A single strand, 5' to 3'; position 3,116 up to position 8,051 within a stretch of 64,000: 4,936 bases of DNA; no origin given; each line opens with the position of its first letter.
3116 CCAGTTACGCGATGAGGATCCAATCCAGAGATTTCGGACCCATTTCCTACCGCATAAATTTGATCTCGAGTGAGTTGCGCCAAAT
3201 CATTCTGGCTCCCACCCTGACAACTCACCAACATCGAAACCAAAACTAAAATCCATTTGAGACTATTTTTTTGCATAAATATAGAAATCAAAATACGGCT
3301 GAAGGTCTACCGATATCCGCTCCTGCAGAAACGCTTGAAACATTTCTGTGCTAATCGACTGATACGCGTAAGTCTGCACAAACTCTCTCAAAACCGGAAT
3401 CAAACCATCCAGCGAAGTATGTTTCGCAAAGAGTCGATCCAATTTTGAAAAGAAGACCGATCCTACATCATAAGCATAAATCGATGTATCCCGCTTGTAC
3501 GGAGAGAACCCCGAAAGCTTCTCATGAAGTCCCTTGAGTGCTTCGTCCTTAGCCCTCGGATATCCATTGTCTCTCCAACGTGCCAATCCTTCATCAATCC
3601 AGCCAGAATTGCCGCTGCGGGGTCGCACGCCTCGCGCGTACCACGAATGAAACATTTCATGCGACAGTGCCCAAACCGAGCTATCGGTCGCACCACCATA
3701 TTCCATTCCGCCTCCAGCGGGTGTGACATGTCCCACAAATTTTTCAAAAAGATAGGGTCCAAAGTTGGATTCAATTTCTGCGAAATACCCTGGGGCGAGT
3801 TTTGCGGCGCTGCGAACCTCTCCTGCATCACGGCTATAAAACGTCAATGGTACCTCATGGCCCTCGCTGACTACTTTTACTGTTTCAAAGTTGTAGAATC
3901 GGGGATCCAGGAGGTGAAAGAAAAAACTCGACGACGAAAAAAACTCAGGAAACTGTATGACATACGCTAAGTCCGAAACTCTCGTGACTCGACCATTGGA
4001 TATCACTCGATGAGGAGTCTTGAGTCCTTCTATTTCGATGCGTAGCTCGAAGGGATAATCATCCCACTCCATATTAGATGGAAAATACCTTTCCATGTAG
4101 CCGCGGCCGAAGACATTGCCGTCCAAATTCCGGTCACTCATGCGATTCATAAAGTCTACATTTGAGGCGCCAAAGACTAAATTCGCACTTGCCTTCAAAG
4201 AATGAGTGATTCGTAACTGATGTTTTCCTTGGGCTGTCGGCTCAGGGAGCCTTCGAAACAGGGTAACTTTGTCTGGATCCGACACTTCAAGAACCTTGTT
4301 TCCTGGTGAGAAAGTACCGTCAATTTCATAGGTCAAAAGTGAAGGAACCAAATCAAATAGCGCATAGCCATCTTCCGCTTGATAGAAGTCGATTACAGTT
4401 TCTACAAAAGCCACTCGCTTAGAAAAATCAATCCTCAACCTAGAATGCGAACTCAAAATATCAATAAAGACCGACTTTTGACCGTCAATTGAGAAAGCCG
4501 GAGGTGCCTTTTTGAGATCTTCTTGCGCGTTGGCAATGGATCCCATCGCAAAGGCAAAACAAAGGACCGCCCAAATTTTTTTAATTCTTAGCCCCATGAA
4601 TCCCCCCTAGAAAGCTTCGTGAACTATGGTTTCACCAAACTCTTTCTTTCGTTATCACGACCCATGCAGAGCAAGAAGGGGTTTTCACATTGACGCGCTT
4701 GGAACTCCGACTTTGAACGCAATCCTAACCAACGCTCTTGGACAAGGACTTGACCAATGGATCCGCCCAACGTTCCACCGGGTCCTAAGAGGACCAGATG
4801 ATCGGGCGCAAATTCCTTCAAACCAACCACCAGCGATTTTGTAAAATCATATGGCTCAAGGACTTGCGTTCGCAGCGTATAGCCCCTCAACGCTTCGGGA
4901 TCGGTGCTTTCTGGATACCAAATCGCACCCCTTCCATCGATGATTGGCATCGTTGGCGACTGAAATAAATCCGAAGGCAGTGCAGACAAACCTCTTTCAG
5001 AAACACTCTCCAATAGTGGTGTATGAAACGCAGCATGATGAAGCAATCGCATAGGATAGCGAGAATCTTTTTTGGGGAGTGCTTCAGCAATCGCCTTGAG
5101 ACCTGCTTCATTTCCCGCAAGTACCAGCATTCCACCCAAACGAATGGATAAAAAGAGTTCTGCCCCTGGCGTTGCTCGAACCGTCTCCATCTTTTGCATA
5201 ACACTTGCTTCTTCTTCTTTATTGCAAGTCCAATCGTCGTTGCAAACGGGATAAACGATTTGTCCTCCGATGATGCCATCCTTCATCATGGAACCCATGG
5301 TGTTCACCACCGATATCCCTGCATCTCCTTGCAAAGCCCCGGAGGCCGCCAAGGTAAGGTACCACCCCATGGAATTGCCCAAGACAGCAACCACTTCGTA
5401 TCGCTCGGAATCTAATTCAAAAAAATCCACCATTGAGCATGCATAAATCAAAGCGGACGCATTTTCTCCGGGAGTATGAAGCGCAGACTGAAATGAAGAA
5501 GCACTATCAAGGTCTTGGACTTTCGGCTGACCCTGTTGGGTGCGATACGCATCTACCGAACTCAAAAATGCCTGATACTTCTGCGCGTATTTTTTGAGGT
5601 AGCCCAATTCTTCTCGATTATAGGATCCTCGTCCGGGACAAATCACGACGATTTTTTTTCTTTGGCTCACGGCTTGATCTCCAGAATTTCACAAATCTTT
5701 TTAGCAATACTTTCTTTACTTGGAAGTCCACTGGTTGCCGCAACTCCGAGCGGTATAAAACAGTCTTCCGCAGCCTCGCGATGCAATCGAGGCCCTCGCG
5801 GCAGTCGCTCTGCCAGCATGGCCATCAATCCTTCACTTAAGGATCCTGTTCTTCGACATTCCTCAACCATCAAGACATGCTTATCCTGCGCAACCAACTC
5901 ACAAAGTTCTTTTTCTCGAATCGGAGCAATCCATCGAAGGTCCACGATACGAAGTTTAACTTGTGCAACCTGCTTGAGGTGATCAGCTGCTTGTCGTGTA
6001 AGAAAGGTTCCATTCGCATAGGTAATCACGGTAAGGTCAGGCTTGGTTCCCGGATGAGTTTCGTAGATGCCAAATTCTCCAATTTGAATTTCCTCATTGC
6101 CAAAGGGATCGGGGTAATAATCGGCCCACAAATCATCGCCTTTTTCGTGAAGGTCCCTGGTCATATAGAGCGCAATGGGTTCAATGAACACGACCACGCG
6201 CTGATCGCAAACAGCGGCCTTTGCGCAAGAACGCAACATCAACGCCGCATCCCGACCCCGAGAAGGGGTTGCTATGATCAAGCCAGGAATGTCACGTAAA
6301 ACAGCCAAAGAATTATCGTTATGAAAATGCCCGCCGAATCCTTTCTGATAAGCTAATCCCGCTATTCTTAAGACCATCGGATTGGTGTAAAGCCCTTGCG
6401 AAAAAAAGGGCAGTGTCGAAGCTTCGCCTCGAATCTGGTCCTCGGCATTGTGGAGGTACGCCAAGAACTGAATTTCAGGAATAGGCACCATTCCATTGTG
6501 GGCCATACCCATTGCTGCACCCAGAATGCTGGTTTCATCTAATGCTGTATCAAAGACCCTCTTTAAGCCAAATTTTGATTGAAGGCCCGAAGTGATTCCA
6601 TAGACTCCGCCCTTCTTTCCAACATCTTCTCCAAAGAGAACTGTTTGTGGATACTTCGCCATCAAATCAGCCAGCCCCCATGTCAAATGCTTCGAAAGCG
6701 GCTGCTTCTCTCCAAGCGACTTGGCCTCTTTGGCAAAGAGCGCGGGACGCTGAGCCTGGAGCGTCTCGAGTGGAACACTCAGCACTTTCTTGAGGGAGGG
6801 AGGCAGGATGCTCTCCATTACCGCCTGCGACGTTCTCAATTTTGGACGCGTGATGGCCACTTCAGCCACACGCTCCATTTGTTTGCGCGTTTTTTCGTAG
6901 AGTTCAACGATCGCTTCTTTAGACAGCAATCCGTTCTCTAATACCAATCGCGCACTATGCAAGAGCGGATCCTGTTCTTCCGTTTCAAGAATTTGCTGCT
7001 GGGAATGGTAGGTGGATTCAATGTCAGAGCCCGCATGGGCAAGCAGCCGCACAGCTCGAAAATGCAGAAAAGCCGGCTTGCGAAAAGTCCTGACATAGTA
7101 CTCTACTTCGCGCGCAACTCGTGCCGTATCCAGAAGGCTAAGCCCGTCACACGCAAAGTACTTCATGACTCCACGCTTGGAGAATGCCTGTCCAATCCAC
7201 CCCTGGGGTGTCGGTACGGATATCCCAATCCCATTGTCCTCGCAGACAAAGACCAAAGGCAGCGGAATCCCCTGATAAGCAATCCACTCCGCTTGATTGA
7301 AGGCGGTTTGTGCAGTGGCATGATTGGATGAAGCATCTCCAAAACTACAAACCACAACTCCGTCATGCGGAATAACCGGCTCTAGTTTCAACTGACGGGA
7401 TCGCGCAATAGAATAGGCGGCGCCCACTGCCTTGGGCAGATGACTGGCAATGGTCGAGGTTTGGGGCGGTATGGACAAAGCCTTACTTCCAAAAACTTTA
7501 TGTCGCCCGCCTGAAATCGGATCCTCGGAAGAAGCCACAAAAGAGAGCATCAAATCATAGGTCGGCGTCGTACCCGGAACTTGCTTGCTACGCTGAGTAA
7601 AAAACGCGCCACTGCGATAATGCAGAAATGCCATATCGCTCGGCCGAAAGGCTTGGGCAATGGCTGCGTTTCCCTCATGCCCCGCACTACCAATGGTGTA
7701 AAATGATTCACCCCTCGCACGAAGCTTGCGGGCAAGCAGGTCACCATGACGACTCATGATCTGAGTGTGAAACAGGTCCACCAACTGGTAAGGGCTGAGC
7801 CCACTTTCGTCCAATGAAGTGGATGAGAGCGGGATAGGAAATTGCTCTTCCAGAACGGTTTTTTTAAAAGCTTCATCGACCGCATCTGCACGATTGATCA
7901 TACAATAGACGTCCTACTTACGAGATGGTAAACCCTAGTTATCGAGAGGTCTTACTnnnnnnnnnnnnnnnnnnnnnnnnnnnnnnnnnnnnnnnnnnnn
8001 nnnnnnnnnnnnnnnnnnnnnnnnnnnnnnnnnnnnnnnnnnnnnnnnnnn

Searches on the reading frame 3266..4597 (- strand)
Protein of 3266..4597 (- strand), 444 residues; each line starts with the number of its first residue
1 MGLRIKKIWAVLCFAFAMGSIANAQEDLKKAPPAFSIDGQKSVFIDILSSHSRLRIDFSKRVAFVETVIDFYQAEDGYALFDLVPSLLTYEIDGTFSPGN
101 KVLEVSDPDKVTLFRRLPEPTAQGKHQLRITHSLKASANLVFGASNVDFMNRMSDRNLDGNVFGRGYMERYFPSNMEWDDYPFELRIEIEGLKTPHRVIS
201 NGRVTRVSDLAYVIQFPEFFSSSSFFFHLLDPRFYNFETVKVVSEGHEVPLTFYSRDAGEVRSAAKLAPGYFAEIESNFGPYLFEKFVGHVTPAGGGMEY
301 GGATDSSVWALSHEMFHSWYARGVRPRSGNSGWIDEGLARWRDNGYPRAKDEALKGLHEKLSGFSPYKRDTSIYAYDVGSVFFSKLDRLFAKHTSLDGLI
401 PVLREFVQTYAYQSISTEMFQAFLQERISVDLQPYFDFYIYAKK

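Call 84: find_encoding_contigs(protein=window:3266-4597:-, flank=10000, max_places=2)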
Protein window:3266-4597:- (444 aa): 3 contigs read that carry it; 2 places shown.
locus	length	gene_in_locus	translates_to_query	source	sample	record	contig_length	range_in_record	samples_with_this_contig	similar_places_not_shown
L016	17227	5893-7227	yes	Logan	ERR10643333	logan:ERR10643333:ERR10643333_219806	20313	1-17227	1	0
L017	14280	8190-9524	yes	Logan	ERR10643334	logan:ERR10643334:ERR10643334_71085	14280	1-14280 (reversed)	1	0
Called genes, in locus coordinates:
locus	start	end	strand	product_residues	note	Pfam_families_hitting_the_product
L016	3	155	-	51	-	?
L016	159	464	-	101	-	-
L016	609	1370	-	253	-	PF01925:TauE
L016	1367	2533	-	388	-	PF02771:Acyl-CoA_dh_N, PF02770:Acyl-CoA_dh_M, PF00441:Acyl-CoA_dh_1, PF08028:Acyl-CoA_dh_2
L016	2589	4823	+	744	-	PF00676:E1_dh, PF02779:Transket_pyr, PF02780:Transketolase_C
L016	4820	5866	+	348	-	-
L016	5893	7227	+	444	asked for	-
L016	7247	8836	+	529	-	PF00496:SBP_bac_5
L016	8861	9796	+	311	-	PF19300:BPD_transp_1_N (faint), PF00528:BPD_transp_1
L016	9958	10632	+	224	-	PF00528:BPD_transp_1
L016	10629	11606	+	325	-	PF00005:ABC_tran, PF08352:oligo_HPY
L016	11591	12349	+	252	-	PF02463:SMC_N (weak), PF00005:ABC_tran, PF13304:AAA_21 (faint)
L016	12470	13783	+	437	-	PF02812:ELFV_dehydrog_N, PF00208:ELFV_dehydrog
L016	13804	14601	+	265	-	PF01209:Ubie_methyltran, PF03848:TehB (weak), PF13489:Methyltransf_23, PF05175:MTS (weak), PF13847:Methyltransf_31, PF08241:Methyltransf_11, PF08242:Methyltransf_12, PF13649:Methyltransf_25, +1 more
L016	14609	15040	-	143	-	-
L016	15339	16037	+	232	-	PF01618:MotA_ExbB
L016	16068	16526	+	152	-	PF02472:ExbD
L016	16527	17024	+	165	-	PF02472:ExbD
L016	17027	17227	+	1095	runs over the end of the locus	?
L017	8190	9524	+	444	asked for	-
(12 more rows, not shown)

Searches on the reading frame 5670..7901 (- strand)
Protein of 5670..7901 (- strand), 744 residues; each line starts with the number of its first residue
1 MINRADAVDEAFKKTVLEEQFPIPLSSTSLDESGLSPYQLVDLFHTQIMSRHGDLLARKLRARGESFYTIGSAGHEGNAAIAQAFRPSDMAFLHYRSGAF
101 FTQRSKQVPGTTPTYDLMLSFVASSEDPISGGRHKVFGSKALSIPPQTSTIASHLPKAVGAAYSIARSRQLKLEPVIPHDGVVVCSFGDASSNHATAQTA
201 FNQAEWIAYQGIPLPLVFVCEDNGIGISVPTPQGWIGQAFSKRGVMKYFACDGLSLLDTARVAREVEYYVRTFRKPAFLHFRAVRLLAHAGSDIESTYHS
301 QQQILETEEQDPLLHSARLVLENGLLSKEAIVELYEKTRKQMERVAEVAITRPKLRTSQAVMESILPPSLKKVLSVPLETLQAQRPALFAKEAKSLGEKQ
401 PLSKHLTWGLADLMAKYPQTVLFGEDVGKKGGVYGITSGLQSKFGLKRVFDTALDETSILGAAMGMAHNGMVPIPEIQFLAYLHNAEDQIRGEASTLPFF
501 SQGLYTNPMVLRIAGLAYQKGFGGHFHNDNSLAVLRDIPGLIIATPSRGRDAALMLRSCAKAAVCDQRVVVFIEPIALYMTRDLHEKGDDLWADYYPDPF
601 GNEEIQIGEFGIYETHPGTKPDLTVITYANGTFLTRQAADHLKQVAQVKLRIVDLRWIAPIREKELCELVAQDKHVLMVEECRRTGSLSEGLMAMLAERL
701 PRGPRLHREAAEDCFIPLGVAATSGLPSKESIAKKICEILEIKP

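Call 19: search_protein_families(library=pfam, proteins=[window:5670-7901:-], max_evalue=0.001)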
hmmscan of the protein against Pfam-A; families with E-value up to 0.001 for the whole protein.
window:5670-7901:- (744 aa): 3 families
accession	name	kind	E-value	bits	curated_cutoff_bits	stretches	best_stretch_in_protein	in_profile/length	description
PF00676.26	E1_dh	-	8.2e-25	87.8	22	1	48-354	5-296/300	Dehydrogenase E1 component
PF02779.29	Transket_pyr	-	7.1e-19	68.6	27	1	407-578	10-171/174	Transketolase, pyrimidine binding domain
PF02780.25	Transketolase_C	-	4.3e-13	49.7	25.9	1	620-699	9-87/124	Transketolase, C-terminal domain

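Call 83: list_cluster_members(proteins=[window:5670-7901:-, window:14063-15547:-, window:40522-42240:+, window:60964-63936:-, window:21029-22267:-, P0021, P0024, P0018, P0026, P0040])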
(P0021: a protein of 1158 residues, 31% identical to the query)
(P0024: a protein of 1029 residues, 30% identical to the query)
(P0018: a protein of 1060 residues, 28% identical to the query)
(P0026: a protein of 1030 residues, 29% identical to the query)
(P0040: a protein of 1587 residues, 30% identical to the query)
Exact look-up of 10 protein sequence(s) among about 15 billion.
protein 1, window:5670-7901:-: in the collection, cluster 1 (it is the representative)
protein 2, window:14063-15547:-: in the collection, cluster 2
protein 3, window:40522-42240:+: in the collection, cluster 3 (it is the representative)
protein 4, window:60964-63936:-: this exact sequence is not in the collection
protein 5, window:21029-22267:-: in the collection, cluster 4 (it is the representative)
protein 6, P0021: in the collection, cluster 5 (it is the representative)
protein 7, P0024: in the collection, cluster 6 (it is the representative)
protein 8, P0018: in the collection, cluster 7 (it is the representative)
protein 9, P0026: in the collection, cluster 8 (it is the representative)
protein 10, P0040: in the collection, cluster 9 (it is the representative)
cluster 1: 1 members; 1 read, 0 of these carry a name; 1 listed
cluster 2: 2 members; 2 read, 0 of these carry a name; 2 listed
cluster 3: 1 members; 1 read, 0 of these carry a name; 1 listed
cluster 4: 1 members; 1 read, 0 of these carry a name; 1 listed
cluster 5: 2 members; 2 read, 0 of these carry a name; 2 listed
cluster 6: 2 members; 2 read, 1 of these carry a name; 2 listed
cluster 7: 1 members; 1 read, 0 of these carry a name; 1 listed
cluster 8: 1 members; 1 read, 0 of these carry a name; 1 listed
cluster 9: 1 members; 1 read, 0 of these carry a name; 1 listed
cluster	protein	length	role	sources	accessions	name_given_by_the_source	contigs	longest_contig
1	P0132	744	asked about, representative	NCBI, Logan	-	-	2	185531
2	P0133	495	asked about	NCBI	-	-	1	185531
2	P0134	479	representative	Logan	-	-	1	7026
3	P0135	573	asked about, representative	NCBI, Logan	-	-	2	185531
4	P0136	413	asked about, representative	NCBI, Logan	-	-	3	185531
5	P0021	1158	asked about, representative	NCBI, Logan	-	-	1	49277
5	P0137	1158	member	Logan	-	-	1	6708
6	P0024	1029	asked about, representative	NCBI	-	-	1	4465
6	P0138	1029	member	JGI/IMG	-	hypothetical protein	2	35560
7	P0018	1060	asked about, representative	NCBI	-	-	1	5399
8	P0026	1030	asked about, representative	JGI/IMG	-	-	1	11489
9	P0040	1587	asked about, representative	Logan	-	-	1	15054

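Call 93: find_encoding_contigs(protein=P0135, flank=2000, max_places=3)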
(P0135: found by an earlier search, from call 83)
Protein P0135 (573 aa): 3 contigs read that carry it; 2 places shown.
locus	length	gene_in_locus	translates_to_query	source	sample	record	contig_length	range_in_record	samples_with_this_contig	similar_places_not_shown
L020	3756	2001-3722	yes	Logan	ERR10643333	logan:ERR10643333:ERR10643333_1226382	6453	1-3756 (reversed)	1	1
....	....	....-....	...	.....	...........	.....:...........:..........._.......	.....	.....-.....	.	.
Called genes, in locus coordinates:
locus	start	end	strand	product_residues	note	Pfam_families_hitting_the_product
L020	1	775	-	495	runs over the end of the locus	PF13522:GATase_6, PF13537:GATase_7, PF00156:Pribosyltran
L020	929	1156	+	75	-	-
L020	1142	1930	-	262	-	PF01678:DAP_epimerase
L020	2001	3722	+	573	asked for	PF00664:ABC_membrane, PF00005:ABC_tran, PF02463:SMC_N (weak)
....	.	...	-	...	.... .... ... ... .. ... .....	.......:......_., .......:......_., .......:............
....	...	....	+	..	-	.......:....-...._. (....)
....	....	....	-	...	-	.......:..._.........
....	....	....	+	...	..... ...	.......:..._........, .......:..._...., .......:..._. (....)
